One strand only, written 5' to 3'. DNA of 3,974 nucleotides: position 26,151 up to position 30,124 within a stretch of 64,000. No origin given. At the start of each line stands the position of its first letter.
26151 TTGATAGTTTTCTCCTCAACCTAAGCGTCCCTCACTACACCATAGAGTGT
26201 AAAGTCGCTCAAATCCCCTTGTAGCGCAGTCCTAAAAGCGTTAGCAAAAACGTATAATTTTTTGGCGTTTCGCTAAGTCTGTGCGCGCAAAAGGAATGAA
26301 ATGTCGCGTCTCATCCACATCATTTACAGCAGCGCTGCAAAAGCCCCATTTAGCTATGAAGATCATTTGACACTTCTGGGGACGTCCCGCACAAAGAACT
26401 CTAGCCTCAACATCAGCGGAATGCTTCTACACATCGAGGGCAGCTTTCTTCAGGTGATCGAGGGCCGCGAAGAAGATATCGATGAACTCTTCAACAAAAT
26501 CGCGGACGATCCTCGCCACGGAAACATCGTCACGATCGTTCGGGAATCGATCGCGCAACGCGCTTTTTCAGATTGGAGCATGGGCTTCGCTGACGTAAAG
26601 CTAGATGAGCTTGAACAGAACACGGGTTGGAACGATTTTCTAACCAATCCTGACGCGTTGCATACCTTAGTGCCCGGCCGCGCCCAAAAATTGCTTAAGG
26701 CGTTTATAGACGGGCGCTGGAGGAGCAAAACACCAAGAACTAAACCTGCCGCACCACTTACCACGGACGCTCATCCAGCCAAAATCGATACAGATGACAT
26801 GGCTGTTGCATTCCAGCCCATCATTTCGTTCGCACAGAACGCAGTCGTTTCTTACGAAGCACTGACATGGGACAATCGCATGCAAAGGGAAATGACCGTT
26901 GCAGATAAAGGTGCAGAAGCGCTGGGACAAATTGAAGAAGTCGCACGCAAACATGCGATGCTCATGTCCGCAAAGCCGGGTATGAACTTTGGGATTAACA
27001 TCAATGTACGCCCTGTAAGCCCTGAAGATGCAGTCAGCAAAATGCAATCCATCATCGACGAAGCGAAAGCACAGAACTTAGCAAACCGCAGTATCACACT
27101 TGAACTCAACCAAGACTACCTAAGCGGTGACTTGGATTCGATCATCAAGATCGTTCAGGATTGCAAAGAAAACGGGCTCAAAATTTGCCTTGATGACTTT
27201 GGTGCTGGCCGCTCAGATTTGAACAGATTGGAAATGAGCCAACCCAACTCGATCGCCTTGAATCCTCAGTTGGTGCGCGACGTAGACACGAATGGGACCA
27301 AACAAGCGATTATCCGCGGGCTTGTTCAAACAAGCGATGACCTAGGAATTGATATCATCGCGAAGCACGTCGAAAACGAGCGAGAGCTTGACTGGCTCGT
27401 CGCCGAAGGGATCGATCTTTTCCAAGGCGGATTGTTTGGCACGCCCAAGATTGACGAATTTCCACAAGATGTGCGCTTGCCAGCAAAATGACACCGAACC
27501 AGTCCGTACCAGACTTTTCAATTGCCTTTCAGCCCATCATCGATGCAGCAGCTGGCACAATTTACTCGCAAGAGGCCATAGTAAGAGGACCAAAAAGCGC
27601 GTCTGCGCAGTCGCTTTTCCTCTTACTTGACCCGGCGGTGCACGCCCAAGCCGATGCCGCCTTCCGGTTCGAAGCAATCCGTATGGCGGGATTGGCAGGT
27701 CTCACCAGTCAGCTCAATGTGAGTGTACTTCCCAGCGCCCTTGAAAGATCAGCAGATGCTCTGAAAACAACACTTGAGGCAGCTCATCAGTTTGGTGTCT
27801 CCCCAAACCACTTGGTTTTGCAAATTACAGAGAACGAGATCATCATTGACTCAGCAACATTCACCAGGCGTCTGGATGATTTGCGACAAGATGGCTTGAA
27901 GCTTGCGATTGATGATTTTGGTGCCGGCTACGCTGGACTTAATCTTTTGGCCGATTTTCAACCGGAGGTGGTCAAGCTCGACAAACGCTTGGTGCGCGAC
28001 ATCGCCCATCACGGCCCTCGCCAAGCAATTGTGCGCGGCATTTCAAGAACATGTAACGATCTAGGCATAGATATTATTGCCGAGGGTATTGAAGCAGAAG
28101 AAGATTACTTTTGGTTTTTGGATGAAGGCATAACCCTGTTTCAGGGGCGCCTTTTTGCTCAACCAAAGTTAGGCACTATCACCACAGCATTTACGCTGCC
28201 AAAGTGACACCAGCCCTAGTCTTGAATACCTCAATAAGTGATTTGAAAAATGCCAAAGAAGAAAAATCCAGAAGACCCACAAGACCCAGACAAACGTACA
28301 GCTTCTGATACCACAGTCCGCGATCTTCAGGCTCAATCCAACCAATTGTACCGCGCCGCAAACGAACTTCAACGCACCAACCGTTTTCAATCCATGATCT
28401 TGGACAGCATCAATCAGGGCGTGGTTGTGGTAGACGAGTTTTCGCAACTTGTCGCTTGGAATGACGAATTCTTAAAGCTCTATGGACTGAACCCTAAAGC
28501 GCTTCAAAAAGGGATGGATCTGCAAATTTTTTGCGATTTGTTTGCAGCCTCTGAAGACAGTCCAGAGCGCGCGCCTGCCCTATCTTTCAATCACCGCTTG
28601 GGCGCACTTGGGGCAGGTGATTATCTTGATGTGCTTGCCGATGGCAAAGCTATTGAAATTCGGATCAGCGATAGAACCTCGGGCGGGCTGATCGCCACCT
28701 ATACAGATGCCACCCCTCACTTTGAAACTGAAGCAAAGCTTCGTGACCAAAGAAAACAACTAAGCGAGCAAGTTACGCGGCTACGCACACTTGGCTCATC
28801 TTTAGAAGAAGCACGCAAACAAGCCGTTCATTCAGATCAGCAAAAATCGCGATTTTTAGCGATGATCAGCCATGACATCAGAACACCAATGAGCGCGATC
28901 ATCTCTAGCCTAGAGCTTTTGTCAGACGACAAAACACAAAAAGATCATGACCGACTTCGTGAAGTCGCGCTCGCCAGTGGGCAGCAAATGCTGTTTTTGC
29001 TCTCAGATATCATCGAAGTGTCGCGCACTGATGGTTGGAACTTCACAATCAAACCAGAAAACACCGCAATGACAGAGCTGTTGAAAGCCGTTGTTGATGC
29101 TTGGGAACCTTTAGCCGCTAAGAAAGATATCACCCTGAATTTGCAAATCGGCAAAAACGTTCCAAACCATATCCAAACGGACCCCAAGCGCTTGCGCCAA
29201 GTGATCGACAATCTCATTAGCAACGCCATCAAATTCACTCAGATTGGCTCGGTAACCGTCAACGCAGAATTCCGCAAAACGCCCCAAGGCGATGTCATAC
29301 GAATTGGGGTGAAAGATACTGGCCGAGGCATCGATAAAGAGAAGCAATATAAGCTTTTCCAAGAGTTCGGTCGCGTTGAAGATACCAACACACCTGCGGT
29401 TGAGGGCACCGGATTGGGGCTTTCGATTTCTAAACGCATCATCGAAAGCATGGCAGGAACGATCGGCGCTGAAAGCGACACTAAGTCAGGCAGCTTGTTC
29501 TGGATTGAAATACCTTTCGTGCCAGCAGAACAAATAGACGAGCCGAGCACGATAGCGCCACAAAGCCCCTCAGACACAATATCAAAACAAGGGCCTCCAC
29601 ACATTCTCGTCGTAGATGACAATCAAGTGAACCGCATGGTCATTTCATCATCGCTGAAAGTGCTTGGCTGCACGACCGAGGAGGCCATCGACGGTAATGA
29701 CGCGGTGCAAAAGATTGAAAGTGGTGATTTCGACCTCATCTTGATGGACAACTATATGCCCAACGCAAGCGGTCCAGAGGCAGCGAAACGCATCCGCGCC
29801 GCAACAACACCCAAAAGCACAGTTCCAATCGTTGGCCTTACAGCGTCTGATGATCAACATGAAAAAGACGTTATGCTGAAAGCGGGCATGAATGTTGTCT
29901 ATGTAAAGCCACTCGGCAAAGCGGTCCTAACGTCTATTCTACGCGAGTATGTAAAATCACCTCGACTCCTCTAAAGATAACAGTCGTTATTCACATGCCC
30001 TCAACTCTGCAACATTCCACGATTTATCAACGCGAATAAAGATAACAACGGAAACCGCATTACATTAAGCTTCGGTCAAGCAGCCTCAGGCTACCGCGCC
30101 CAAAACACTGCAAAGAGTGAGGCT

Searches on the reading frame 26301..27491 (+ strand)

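Call 40: search_protein_families(library=pfam, proteins=[window:26301-27491:+], max_evalue=0.001)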
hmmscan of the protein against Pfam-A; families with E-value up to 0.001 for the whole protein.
window:26301-27491:+ (396 aa): 2 families
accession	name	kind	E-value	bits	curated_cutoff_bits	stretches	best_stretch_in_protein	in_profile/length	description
PF00563.25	EAL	-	5.1e-37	127.9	31.3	1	162-382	8-236/236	EAL domain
PF04940.18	BLUF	-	1.5e-27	95.9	25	1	4-95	1-92/92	Sensors of blue-light using FAD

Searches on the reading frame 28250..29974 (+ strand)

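Call 40: search_protein_families(library=pfam, proteins=[window:28250-29974:+], max_evalue=0.001)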
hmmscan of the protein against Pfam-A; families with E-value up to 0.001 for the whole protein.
window:28250-29974:+ (574 aa): 5 families
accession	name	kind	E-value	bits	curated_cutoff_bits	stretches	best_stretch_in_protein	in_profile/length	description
PF02518.31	HATPase_c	-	1.6e-26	93.3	26.4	1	310-423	1-109/111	Histidine kinase-, DNA gyrase B-, and HSP90-like ATPase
PF00072.30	Response_reg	-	1.8e-21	76.8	30.2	1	452-564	1-110/111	Response regulator receiver domain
PF12860.13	PAS_7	-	7.2e-18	65.2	27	1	51-161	1-114/115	PAS fold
PF00512.31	HisKA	-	5.9e-16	58.7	26.9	1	198-261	1-64/66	His Kinase A (phospho-acceptor) domain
PF13188.13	PAS_8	-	2e-05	24.7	21.8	1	45-99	2-52/65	PAS domain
